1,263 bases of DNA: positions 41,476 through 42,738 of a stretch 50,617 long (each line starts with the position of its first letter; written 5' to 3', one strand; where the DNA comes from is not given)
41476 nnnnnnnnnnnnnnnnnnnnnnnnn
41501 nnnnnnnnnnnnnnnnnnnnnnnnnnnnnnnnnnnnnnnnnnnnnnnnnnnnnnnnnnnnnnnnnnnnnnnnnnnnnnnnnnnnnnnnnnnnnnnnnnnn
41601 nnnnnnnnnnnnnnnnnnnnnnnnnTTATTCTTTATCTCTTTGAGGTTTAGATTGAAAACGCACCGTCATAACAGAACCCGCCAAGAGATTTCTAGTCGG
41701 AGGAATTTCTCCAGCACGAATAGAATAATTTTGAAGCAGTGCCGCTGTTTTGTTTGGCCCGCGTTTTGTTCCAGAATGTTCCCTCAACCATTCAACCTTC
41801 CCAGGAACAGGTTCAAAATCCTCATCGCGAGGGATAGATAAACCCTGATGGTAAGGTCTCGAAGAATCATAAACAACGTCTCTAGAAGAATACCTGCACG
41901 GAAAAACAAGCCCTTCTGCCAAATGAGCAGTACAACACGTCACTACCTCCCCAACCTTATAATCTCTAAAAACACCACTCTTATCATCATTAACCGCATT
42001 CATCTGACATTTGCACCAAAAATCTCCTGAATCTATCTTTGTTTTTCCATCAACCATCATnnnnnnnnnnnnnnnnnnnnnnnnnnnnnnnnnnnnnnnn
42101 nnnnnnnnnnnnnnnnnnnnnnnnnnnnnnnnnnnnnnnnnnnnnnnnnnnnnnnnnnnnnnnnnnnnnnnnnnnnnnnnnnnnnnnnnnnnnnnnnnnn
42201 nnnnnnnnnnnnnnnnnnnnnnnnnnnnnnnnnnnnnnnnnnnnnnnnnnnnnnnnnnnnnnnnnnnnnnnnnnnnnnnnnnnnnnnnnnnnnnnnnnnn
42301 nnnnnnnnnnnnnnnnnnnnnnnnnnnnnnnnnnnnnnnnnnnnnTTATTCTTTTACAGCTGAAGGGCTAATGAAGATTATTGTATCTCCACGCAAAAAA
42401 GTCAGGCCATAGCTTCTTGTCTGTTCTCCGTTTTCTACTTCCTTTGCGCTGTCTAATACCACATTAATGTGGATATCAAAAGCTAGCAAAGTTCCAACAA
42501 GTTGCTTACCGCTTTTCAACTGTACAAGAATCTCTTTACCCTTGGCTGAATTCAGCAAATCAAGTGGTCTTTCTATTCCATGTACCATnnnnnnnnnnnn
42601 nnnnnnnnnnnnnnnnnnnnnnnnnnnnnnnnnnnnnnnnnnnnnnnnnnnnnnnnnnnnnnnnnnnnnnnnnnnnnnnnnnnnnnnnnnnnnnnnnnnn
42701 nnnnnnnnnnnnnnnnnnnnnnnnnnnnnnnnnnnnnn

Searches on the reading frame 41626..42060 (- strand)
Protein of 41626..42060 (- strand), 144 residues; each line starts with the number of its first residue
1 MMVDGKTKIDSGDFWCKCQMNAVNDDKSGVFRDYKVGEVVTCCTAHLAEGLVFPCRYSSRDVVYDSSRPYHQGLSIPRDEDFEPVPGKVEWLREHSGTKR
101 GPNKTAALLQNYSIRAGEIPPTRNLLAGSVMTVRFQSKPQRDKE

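Call 11: find_encoding_contigs(protein=window:41626-42060:-, flank=10000, max_places=10)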
Protein window:41626-42060:- (144 aa): 2 contigs read that carry it; 2 places shown.
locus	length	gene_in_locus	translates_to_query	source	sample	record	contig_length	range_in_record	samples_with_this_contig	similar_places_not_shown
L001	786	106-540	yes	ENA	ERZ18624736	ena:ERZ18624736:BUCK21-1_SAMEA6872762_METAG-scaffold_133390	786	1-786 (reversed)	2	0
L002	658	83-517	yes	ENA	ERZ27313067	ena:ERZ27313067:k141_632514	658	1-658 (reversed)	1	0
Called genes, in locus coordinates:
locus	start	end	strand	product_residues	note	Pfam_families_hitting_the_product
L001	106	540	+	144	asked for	-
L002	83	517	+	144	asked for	-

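Call 20: search_protein_families(library=pfam, proteins=[window:41626-42060:-], max_evalue=0.01)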
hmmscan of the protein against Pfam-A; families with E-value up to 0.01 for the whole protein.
window:41626-42060:- (144 aa): 0 families

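Call 22: find_homologous_proteins(query=window:41626-42060:-)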
Query window:41626-42060:- (144 aa): 1 proteins with E <= 0.001 among 34 candidates.
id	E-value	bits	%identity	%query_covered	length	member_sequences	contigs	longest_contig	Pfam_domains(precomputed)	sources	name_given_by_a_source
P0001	4.6e-95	333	100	100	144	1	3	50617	-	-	-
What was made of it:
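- Orphan gene 41626-42060 has no homologue among 5.8 billion proteins (call 22).
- Tried and rejected: Orphan protein 41626-42060 has no homologue (call 22).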

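Call 64: search_protein_families(library=ncbifam, proteins=[window:41626-42060:-], max_evalue=0.01)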
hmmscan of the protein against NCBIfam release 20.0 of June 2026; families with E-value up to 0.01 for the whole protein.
window:41626-42060:- (144 aa): 0 families

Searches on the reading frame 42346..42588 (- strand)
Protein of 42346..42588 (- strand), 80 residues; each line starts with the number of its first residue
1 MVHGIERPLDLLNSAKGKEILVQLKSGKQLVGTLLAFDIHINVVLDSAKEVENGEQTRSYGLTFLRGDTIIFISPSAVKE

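Call 20: search_protein_families(library=pfam, proteins=[window:42346-42588:-], max_evalue=0.01)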
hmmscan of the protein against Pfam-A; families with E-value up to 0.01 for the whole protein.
window:42346-42588:- (80 aa): 2 families
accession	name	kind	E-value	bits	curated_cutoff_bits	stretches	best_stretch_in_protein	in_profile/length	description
PF01423.28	LSM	-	1.2e-21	76.6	23.4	1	11-75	2-66/66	LSM domain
PF14438.12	SM-ATX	-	7.2e-05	23.3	29.8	1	7-57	3-56/81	Ataxin 2 SM domain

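Call 67: find_encoding_contigs(protein=window:42346-42588:-, flank=3000, max_places=8)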
Protein window:42346-42588:- (80 aa): no gene with exactly this product is on record in the collection.
